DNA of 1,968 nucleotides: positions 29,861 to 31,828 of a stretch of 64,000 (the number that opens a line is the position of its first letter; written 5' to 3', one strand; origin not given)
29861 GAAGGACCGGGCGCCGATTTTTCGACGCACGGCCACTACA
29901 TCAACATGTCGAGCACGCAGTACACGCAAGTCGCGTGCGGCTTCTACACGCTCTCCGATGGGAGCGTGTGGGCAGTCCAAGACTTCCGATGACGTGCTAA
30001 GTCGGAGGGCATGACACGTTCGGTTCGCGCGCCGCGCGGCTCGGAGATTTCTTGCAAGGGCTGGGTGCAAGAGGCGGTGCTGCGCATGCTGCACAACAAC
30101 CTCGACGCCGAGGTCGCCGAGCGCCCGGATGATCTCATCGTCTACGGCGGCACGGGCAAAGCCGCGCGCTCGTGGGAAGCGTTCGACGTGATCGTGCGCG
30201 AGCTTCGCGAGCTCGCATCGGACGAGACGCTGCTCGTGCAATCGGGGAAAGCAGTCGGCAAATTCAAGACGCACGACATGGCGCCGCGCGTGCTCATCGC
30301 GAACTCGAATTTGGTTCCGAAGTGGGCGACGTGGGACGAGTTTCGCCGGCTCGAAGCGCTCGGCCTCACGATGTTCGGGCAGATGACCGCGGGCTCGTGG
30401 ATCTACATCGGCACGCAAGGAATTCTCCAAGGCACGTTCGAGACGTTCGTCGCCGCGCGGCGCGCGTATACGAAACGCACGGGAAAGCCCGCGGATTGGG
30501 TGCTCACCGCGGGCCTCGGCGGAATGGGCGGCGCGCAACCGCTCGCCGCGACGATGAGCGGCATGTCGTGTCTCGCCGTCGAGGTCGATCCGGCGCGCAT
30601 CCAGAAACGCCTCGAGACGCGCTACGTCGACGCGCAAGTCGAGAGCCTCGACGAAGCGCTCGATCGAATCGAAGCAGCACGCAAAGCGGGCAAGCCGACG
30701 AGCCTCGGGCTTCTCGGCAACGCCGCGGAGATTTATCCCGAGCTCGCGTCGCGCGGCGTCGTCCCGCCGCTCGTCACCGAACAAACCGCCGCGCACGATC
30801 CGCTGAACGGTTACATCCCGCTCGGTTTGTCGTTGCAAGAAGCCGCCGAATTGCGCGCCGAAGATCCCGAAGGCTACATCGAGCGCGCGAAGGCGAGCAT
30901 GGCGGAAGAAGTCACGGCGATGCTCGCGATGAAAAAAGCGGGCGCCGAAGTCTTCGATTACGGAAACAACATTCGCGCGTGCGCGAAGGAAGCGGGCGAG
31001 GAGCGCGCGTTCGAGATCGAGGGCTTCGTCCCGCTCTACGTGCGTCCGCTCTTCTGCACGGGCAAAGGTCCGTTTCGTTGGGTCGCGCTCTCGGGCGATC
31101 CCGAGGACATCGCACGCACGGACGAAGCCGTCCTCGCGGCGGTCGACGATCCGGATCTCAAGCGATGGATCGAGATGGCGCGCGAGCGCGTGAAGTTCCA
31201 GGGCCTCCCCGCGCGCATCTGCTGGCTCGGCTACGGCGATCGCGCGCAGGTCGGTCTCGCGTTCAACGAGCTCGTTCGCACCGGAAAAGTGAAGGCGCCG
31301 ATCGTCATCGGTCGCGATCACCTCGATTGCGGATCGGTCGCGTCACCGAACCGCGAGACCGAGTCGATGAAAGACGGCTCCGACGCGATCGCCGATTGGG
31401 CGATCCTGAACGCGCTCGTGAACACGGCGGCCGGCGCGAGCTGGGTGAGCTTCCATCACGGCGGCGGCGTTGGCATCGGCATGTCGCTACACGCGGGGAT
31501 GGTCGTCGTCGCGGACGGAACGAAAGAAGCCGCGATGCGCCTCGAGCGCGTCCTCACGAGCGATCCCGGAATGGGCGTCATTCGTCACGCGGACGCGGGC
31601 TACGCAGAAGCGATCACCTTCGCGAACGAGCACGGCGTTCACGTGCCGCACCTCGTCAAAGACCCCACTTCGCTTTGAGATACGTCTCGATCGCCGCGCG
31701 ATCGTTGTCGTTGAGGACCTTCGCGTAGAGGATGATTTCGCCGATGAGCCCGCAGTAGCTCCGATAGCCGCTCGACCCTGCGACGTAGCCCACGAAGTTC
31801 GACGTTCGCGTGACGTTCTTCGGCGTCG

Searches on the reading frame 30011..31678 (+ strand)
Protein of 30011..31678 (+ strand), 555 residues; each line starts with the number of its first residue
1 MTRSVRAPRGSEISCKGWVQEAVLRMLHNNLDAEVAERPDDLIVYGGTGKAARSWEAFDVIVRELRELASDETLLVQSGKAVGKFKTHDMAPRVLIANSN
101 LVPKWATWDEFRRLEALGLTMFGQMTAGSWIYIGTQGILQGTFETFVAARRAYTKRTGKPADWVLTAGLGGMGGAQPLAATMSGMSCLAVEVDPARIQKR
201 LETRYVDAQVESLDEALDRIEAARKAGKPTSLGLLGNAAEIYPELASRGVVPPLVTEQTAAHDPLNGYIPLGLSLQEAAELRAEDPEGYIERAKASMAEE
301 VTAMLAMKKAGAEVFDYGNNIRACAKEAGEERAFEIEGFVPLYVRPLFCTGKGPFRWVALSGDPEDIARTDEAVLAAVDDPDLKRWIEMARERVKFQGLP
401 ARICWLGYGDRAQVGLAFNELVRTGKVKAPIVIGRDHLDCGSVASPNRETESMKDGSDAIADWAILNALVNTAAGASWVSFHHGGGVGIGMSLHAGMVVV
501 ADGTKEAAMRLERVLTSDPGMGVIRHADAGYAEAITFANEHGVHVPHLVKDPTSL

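Call 44: search_protein_families(library=pfam, proteins=[window:30011-31678:+], max_evalue=0.001)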
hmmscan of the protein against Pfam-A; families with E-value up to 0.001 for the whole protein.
window:30011-31678:+ (555 aa): 3 families
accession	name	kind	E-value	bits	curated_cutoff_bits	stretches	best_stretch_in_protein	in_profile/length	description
PF17392.7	Urocanase_C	-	4.4e-94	313.9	23.6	1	346-539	1-195/196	Urocanase C-terminal domain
PF01175.24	Urocanase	-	2.5e-82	276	23.2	1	134-343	1-209/209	Urocanase Rossmann-like domain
PF17391.7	Urocanase_N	-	4.8e-58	194.9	23.2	1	5-131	1-127/127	Urocanase N-terminal domain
